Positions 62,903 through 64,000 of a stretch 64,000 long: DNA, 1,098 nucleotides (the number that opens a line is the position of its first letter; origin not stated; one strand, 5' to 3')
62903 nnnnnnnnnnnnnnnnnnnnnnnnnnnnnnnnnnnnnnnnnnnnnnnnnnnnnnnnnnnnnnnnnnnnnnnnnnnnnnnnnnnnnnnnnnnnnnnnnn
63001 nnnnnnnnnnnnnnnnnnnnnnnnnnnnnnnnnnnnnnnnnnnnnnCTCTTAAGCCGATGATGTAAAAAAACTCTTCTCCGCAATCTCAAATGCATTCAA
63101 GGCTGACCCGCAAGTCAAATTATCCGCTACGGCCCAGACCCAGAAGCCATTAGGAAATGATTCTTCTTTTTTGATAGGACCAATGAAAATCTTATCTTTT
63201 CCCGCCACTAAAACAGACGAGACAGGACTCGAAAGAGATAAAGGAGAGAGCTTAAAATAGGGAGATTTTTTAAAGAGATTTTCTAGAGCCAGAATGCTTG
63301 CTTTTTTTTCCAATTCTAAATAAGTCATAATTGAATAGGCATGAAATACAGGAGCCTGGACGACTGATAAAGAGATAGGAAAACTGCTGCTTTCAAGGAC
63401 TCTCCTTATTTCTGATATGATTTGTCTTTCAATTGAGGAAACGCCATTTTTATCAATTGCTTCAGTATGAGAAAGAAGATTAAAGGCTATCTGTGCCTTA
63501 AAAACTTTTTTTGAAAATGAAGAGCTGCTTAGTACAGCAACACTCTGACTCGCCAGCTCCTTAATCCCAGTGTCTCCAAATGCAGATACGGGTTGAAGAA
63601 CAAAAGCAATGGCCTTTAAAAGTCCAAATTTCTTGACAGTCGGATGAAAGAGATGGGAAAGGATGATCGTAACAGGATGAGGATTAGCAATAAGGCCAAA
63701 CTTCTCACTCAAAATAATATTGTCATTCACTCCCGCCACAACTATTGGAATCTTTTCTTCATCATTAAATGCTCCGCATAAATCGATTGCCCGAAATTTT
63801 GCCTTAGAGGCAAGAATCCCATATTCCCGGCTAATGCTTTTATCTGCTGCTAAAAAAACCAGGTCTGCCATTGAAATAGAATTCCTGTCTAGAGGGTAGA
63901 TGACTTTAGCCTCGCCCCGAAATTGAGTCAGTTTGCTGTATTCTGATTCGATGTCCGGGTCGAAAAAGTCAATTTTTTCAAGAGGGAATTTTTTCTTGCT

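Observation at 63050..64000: Asd-family paralog with NPHPVT in place of the catalytic NPNC(S/T)T motif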

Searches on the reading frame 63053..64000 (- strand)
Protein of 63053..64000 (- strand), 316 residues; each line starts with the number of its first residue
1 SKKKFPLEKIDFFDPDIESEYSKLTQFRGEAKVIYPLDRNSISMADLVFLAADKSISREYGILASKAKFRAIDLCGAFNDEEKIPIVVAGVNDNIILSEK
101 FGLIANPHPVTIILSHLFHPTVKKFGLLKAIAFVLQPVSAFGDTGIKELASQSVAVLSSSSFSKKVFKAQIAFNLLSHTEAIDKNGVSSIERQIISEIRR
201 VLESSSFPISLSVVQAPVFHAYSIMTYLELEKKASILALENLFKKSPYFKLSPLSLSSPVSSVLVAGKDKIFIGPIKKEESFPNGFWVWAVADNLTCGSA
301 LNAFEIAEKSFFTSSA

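Call 4: search_protein_families(library=pfam, proteins=[window:63053-64000:-], max_evalue=1)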
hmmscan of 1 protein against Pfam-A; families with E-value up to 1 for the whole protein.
window:63053-64000:- (316 aa): 3 families
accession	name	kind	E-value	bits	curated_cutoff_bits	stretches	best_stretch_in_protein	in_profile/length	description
PF02774.23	Semialdhyde_dhC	-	3.1e-21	76.8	26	1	120-296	3-183/184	Semialdehyde dehydrogenase, dimerisation domain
PF01118.30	Semialdhyde_dh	-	3.4e-06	27.9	26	1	29-94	51-116/121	Semialdehyde dehydrogenase, NAD binding domain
PF12231.13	Rif1_N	-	0.095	12.1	23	1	138-204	95-163/374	Rap1-interacting factor 1 N terminal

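Call 5: search_protein_families(library=ncbifam, proteins=[window:63053-64000:-], max_evalue=1)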
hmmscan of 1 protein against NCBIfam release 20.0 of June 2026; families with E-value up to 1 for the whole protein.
window:63053-64000:- (316 aa): 12 families
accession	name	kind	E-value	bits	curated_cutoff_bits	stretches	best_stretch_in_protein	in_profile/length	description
NF011456.0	PRK14874.1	equivalog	7e-48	163.4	223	1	2-309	26-339/346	aspartate-semialdehyde dehydrogenase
TIGR01296.1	asd_B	equivalog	2.7e-45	155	324.2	1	3-309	22-335/339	aspartate-semialdehyde dehydrogenase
NF004224.0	PRK05671.1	equivalog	6.5e-41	140.9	284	1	3-308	27-329/336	aspartate-semialdehyde dehydrogenase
NF005957.0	PRK08040.1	equivalog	2.4e-37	129.2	273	1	23-309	45-329/336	aspartate-semialdehyde dehydrogenase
NF005229.0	PRK06728.1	equivalog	2.4e-33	115.5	628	1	22-309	46-340/347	aspartate-semialdehyde dehydrogenase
NF005368.0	PRK06901.1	equivalog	1.2e-07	31.3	437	1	34-308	54-316/323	oxidoreductase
NF005144.0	PRK06598.1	subfamily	7e-06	25.4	198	1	146-300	197-357/369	aspartate-semialdehyde dehydrogenase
TIGR00978.1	asd_EA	equivalog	7.1e-05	22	301.2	1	44-150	74-188/342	aspartate-semialdehyde dehydrogenase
NF006416.0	PRK08664.1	subfamily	0.00027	20.2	232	1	34-150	66-190/350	aspartate-semialdehyde dehydrogenase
TIGR01850.1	argC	equivalog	0.0019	17.5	233.6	0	36-78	58-101/345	N-acetyl-gamma-glutamyl-phosphate reductase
TIGR01745.1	asd_gamma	equivalog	0.032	13.2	402.9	1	144-300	194-355/366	aspartate-semialdehyde dehydrogenase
NF003356.0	PRK04405.1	subfamily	0.082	11.9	339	1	149-185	91-127/299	peptidylprolyl isomerase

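Call 6: search_solved_structures(query=window:63053-64000:-, max_evalue=1, show_alignments=3)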
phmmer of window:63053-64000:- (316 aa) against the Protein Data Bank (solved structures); distinct sequences matched with E-value up to 1: 8.
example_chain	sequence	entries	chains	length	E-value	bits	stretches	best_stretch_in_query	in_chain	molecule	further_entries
2hjs_A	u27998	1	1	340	5.2e-28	101.4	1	5-308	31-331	USG-1 protein homolog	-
2yv3_A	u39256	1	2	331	1.2e-27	100.2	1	4-309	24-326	Aspartate-semialdehyde dehydrogenase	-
2qz9_A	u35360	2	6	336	1.3e-26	96.8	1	3-308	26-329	Aspartate-semialdehyde dehydrogenase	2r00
8juo_A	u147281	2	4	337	1.3e-22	83.7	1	2-309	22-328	Aspartate-semialdehyde dehydrogenase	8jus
2gyy_A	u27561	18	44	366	1.1e-20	77.3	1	6-309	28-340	Aspartate beta-semialdehyde dehydrogenase | Aspartate-semialdehyde dehydrogenase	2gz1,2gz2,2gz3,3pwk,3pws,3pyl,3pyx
3tz6_A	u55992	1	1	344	3.9e-15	59.1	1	3-308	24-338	Aspartate-semialdehyde dehydrogenase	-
3vos_A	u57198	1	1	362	4.7e-15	58.9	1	3-308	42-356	Aspartate-semialdehyde dehydrogenase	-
1ys4_A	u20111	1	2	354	0.005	19.4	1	41-150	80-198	Aspartate-semialdehyde dehydrogenase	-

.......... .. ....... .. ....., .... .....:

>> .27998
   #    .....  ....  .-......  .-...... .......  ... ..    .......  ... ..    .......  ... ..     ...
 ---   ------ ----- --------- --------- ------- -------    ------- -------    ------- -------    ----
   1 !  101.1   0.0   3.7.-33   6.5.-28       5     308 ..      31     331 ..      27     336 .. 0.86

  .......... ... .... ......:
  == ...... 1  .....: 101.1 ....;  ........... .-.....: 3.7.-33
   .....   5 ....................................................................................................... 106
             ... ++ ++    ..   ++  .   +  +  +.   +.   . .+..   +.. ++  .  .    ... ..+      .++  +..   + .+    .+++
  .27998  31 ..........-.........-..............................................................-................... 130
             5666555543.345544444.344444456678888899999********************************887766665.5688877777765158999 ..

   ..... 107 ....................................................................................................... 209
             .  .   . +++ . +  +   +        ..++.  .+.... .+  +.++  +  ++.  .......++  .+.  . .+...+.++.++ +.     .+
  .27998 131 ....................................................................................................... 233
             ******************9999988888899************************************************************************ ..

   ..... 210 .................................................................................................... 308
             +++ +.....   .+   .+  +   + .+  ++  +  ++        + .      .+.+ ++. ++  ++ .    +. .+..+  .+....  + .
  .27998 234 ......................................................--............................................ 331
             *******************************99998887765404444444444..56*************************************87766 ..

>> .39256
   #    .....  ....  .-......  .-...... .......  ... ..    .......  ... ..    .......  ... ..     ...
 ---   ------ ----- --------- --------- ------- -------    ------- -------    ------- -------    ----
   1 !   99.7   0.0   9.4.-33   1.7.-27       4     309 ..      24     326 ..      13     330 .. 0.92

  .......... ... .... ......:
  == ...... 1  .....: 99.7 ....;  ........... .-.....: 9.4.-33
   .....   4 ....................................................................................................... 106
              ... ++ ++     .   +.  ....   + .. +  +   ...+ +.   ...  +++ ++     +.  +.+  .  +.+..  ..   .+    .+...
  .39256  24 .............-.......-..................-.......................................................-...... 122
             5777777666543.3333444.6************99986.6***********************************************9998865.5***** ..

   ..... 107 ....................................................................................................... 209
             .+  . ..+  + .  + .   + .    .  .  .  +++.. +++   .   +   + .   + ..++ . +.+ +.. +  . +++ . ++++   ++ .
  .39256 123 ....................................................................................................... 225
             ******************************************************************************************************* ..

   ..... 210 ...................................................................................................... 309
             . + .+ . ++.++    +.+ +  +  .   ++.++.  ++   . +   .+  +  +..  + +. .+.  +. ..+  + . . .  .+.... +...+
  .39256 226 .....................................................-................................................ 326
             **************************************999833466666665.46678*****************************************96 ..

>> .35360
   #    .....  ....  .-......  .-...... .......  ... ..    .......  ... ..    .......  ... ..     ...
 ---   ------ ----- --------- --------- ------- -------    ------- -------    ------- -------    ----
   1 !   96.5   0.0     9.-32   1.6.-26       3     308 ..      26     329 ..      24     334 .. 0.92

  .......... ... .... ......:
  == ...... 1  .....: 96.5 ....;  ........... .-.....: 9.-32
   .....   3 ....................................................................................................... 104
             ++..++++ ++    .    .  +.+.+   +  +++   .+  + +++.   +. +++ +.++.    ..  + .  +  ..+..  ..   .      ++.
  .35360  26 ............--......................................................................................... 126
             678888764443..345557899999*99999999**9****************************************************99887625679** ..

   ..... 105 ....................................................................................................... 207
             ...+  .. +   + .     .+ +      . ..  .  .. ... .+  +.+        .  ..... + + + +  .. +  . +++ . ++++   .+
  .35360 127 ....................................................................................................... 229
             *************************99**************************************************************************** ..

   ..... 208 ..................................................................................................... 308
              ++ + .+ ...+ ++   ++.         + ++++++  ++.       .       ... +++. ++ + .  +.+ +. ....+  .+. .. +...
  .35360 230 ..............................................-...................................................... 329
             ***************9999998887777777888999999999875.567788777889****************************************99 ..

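Call 7: find_homologous_proteins(query=window:63053-64000:-, max_evalue=0.00001)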
Query window:63053-64000:- (316 aa): 966 proteins with E <= 0.00001 among 3528 candidates; the best 120 are listed.
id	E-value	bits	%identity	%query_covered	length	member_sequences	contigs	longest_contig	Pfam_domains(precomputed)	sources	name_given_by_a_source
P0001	2.0e-190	649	97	100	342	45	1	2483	PF02774.24,PF01118.31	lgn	-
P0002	8.8e-137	473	72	98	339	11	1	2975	PF02774.24,PF01118.31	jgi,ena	-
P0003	3.8e-134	465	69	99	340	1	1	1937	PF02774.24,PF01118.31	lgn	-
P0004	8.0e-134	463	71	98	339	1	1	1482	PF02774.24,PF01118.31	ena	-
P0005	1.2e-133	463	70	98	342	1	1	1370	PF02774.24,PF01118.31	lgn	-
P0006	2.0e-133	462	69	100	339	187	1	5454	PF02774.24,PF01118.31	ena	-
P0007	2.7e-133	462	69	98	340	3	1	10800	PF02774.24,PF01118.31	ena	-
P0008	1.3e-132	459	66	100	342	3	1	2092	PF02774.24,PF01118.31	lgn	-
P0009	1.8e-132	459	67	100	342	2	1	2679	PF02774.24,PF01118.31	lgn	-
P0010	3.0e-132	458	68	100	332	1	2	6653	PF02774.24,PF01118.31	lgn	-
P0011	5.9e-131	454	68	98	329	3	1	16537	PF02774.24,PF01118.31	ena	-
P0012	9.1e-131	453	69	98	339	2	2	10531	PF02774.24,PF01118.31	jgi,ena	-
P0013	1.6e-130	453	69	97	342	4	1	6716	PF02774.24,PF01118.31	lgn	-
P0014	1.9e-130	452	68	100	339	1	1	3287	PF02774.24,PF01118.31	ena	-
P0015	1.1e-129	450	68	98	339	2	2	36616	PF02774.24,PF01118.31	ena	-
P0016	1.2e-129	450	68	98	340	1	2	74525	PF02774.24,PF01118.31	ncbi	-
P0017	3.4e-129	448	66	99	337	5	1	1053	PF02774.24,PF01118.31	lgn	-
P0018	4.4e-129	448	68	96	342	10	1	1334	PF02774.24,PF01118.31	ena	-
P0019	4.5e-129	448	68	98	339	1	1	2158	PF02774.24,PF01118.31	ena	-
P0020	5.6e-129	448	67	98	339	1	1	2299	PF02774.24,PF01118.31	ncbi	-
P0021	5.7e-129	448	66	98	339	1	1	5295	PF02774.24,PF01118.31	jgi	-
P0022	6.4e-129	447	68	98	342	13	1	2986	PF02774.24,PF01118.31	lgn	-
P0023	7.8e-129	447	66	100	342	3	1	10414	PF02774.24,PF01118.31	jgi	-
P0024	1.7e-128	446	67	98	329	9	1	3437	PF02774.24,PF01118.31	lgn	-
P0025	2.4e-128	446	67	98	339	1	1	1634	PF02774.24,PF01118.31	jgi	jgi:aspartate-semialdehyde dehydrogenase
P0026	3.2e-128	445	67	99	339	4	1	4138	PF02774.24,PF01118.31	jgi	jgi:aspartate-semialdehyde dehydrogenase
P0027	4.3e-128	445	67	98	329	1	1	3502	PF02774.24,PF01118.31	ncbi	-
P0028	5.7e-128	444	65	99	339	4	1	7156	PF02774.24,PF01118.31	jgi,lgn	jgi:aspartate-semialdehyde dehydrogenase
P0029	6.4e-128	444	68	100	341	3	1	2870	PF02774.24,PF01118.31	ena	-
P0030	1.1e-127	443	68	98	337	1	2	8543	PF02774.24,PF01118.31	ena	-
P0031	1.1e-127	443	65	100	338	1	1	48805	PF02774.24,PF01118.31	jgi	-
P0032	1.2e-127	443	66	98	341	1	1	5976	PF02774.24,PF01118.31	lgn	-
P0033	1.7e-127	443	68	98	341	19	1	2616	PF02774.24,PF01118.31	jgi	jgi:aspartate-semialdehyde dehydrogenase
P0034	2.0e-127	442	66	98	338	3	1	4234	PF02774.24,PF01118.31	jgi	-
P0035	2.8e-127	442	67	98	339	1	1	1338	PF02774.24,PF01118.31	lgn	-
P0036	3.8e-127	442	67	97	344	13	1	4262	PF02774.24,PF01118.31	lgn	-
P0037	7.9e-127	441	66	98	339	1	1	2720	PF02774.24,PF01118.31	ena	-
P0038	1.4e-126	440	67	100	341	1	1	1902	PF02774.24,PF01118.31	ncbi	-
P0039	1.8e-126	439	67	98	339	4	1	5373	PF02774.24,PF01118.31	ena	-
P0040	1.9e-126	439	67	98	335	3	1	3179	PF02774.24,PF01118.31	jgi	jgi:aspartate-semialdehyde dehydrogenase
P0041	2.1e-126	439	64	97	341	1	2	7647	PF02774.24,PF01118.31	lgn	-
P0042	2.4e-126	439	65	100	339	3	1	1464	PF02774.24,PF01118.31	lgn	-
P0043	3.0e-126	439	66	97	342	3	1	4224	PF02774.24,PF01118.31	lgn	-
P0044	3.7e-126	438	64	98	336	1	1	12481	PF02774.24,PF01118.31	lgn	-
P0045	3.9e-126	438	64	100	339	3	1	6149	PF02774.24,PF01118.31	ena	-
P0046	5.5e-126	438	64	100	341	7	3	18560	PF02774.24,PF01118.31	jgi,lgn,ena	-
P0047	6.1e-126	438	64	98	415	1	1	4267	PF02774.24,PF01118.31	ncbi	ncbi:MAG: Asd/ArgC dimerization domain-containing protein, partial [Candidatus Aminicenantales bacte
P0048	1.8e-125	436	65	98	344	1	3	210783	PF02774.24,PF01118.31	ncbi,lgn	-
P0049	1.8e-125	436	65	98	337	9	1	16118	PF02774.24,PF01118.31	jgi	jgi:aspartate-semialdehyde dehydrogenase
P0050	1.9e-125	436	66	97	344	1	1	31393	PF02774.24,PF01118.31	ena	-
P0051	2.1e-125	436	67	100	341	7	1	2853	PF02774.24,PF01118.31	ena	-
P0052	2.7e-125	435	65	99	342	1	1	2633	PF02774.24,PF01118.31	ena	-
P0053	3.5e-125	435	64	100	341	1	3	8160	PF02774.24,PF01118.31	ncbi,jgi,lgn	-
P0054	3.7e-125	435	66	98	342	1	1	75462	PF02774.24,PF01118.31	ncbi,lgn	ncbi:MAG: Asd/ArgC dimerization domain-containing protein [Candidatus Aminicenantaceae bacterium]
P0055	3.7e-125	435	65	97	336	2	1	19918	PF02774.24,PF01118.31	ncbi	ncbi:MAG: Asd/ArgC dimerization domain-containing protein [Candidatus Aminicenantes bacterium]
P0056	4.4e-125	435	64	98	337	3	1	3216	PF02774.24,PF01118.31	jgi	jgi:aspartate-semialdehyde dehydrogenase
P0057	4.7e-125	435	65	98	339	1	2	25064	PF02774.24,PF01118.31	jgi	jgi:aspartate-semialdehyde dehydrogenase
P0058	7.1e-125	434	67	100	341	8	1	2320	PF02774.24,PF01118.31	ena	-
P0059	8.8e-125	434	64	100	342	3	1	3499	PF02774.24,PF01118.31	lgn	-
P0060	9.2e-125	434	64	97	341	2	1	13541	PF02774.24,PF01118.31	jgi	jgi:aspartate-semialdehyde dehydrogenase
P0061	9.9e-125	434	63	97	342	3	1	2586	PF02774.24,PF01118.31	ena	-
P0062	1.1e-124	433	65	97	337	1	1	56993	PF02774.24,PF01118.31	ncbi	-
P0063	1.1e-124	433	64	97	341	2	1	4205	PF02774.24,PF01118.31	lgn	-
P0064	1.1e-124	433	67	98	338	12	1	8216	PF02774.24,PF01118.31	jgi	-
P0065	1.3e-124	433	67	99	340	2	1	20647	PF02774.24,PF01118.31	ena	-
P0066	1.6e-124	433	63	100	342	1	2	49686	PF02774.24,PF01118.31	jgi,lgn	-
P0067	2.7e-124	432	65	98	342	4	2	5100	PF02774.24,PF01118.31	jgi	-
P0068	2.8e-124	432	65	98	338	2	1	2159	PF02774.24,PF01118.31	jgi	jgi:aspartate-semialdehyde dehydrogenase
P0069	3.1e-124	432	65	98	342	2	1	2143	PF02774.24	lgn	-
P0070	3.3e-124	432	67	98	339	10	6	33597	PF02774.24,PF01118.31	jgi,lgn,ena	-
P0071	4.1e-124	432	64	99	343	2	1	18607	PF02774.24,PF01118.31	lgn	-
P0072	4.2e-124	432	67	95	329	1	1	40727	PF02774.24,PF01118.31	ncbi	-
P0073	1.0e-123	430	64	100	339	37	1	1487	PF02774.24,PF01118.31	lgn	-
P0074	1.3e-123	430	66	98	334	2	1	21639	PF02774.24,PF01118.31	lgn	-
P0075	3.6e-123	429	64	98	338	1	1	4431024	PF02774.24,PF01118.31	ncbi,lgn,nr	ncbi:MAG: hypothetical protein JSV96_15175 [Candidatus Aminicenantes bacterium]|nr:MAG: hypothetical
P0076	5.3e-123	428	64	100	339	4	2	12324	PF02774.24,PF01118.31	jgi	jgi:aspartate-semialdehyde dehydrogenase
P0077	6.7e-123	428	64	98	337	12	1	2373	PF02774.24,PF01118.31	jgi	jgi:aspartate-semialdehyde dehydrogenase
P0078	7.2e-123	428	66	96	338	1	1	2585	PF02774.24,PF01118.31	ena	-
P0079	9.7e-123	427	63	97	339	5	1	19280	PF02774.24,PF01118.31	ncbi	-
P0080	1.0e-122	427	64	97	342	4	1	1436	PF02774.24,PF01118.31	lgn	-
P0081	2.4e-122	426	63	97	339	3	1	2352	PF02774.24,PF01118.31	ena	-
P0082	2.6e-122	426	64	98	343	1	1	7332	PF02774.24,PF01118.31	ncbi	-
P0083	3.7e-122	425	64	99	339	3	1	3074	PF02774.24,PF01118.31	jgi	jgi:aspartate-semialdehyde dehydrogenase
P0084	3.8e-122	425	66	98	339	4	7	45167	PF02774.24,PF01118.31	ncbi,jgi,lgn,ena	-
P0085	6.9e-122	424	63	97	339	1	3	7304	PF02774.24,PF01118.31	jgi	jgi:aspartate-semialdehyde dehydrogenase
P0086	8.5e-122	424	65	99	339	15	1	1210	PF02774.24,PF01118.31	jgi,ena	-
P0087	1.1e-121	424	66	98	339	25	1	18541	PF02774.24,PF01118.31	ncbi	-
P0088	1.3e-121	423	64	99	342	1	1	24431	PF02774.24,PF01118.31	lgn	-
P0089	2.4e-121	423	63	100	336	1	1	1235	PF02774.24,PF01118.31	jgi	jgi:aspartate-semialdehyde dehydrogenase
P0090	2.8e-121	422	62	98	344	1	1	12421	PF02774.24,PF01118.31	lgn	-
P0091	2.8e-121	422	63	97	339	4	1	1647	PF02774.24,PF01118.31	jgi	jgi:aspartate-semialdehyde dehydrogenase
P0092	3.2e-121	422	63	97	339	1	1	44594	PF02774.24,PF01118.31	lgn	-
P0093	3.7e-121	422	64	98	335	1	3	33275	PF02774.24,PF01118.31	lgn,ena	-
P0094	3.9e-121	422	65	97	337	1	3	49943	PF02774.24,PF01118.31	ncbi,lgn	-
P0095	4.5e-121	422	65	98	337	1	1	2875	PF02774.24,PF01118.31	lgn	-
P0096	5.7e-121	421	66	98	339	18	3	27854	PF02774.24,PF01118.31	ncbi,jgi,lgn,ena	-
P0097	5.8e-121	421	63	97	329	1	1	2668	PF02774.24,PF01118.31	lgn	-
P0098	1.2e-120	420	65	98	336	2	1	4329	PF02774.24,PF01118.31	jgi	-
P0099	1.8e-120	420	63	98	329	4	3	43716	PF02774.24,PF01118.31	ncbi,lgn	-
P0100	2.1e-120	419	62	97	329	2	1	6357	PF02774.24,PF01118.31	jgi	-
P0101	2.5e-120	419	63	98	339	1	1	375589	PF02774.24,PF01118.31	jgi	jgi:aspartate-semialdehyde dehydrogenase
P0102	2.9e-120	419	64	98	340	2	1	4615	PF02774.24,PF01118.31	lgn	-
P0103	3.3e-120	419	65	99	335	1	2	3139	PF02774.24,PF01118.31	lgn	-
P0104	3.4e-120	419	62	98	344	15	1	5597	PF02774.24,PF01118.31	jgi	-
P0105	4.0e-120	419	64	97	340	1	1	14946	PF02774.24,PF01118.31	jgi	jgi:aspartate-semialdehyde dehydrogenase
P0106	4.0e-120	419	64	98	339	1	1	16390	PF02774.24,PF01118.31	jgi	jgi:aspartate-semialdehyde dehydrogenase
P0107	4.2e-120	418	63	98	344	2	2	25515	PF02774.24,PF01118.31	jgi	jgi:aspartate-semialdehyde dehydrogenase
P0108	5.8e-120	418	63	97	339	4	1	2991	PF02774.24,PF01118.31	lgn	-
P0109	6.0e-120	418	62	99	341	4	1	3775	PF02774.24,PF01118.31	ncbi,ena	-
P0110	6.7e-120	418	61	100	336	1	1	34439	PF02774.24,PF01118.31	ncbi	-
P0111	7.4e-120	418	63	97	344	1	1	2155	PF02774.24,PF01118.31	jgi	jgi:aspartate-semialdehyde dehydrogenase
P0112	9.6e-120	417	64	97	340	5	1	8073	PF02774.24,PF01118.31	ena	-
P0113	1.5e-119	417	63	97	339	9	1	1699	PF02774.24,PF01118.31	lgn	-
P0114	1.6e-119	417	63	100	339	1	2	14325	PF02774.24,PF01118.31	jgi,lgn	jgi:aspartate-semialdehyde dehydrogenase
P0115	2.5e-119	416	63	98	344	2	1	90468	PF02774.24,PF01118.31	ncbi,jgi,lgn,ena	-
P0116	2.7e-119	416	65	98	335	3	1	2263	PF02774.24,PF01118.31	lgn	-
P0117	5.3e-119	415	63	97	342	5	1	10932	PF02774.24,PF01118.31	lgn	-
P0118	7.6e-119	414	62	96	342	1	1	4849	PF02774.24,PF01118.31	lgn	-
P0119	2.1e-118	413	61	99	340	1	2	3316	PF02774.24,PF01118.31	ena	-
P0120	3.0e-118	412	62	97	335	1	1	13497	PF02774.24,PF01118.31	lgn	-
